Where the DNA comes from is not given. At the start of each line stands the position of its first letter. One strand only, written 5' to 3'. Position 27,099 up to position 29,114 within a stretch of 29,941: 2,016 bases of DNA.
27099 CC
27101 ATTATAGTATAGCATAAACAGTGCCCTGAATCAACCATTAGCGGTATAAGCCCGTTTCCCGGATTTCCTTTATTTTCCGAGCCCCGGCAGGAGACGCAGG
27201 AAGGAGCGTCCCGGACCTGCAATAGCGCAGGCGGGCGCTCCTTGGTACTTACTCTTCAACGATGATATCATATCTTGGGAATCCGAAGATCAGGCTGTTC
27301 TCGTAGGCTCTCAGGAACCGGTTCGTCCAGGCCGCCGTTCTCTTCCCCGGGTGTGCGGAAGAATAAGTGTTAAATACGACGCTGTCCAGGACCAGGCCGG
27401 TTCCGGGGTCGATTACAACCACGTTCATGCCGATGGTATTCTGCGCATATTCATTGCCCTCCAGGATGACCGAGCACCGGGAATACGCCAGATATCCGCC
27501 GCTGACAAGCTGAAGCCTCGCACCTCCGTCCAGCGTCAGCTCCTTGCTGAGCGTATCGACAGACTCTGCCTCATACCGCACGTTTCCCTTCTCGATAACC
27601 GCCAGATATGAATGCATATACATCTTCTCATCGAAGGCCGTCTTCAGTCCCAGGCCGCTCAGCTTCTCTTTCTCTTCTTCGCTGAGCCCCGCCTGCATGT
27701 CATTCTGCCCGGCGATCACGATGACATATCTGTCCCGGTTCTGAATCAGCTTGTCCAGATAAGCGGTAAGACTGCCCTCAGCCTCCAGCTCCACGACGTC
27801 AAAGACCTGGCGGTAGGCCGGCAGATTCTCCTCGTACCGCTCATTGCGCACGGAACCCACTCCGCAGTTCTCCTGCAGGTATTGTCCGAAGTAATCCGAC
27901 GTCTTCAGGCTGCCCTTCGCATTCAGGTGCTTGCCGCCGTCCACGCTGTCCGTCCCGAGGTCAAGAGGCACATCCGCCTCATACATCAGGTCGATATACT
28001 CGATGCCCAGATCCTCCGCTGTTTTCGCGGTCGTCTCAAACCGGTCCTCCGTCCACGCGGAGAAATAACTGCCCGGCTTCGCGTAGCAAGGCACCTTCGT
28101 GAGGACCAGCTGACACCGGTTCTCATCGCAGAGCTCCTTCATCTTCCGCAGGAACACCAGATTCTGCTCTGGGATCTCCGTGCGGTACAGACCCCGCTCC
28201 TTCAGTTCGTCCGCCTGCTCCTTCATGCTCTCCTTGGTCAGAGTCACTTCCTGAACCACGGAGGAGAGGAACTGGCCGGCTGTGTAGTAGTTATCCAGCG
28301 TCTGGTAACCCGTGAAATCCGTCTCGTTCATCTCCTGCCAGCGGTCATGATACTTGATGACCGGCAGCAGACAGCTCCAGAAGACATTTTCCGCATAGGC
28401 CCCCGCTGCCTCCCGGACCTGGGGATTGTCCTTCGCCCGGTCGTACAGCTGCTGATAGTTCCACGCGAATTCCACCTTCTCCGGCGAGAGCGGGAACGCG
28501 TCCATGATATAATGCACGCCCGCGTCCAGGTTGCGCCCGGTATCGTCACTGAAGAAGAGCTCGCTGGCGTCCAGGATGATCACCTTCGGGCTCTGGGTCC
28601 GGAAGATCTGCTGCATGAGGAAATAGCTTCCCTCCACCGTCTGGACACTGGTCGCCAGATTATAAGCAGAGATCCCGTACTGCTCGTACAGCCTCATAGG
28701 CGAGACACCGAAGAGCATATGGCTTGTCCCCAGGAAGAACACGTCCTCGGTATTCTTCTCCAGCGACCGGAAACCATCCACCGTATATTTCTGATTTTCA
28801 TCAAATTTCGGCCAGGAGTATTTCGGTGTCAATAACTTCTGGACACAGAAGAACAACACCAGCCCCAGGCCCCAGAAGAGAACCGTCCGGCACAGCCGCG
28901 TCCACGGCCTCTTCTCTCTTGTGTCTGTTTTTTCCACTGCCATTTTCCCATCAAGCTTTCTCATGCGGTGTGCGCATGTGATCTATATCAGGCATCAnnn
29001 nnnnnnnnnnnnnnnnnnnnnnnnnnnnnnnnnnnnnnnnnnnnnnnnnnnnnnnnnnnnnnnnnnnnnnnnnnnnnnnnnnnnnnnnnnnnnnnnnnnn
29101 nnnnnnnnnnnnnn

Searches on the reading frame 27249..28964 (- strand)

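Call 3: search_protein_families(library=pfam, proteins=[window:27249-28964:-])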
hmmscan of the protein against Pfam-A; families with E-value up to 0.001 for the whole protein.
window:27249-28964:- (571 aa): 2 families
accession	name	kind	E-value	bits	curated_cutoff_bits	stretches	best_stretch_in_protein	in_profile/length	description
PF15711.10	ILEI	-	2.6e-07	31.5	27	0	512-537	2-27/90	Interleukin-like EMT inducer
PF13472.12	Lipase_GDSL_2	-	0.00055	20.9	32.9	0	286-351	109-175/178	GDSL-like Lipase/Acylhydrolase family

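Call 5: search_protein_families(library=ncbifam, proteins=[window:27249-28964:-], max_evalue=0.00001)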
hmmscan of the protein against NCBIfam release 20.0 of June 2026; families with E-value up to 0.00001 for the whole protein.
window:27249-28964:- (571 aa): 0 families

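Call 65: search_protein_families(library=pfam, proteins=[window:27249-28964:-], max_evalue=0.01)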
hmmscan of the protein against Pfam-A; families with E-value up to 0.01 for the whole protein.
window:27249-28964:- (571 aa): 2 families
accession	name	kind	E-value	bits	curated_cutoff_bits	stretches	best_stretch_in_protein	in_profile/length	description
PF15711.10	ILEI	-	2.6e-07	31.5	27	0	512-537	2-27/90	Interleukin-like EMT inducer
PF13472.12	Lipase_GDSL_2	-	0.00055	20.9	32.9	0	286-351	109-175/178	GDSL-like Lipase/Acylhydrolase family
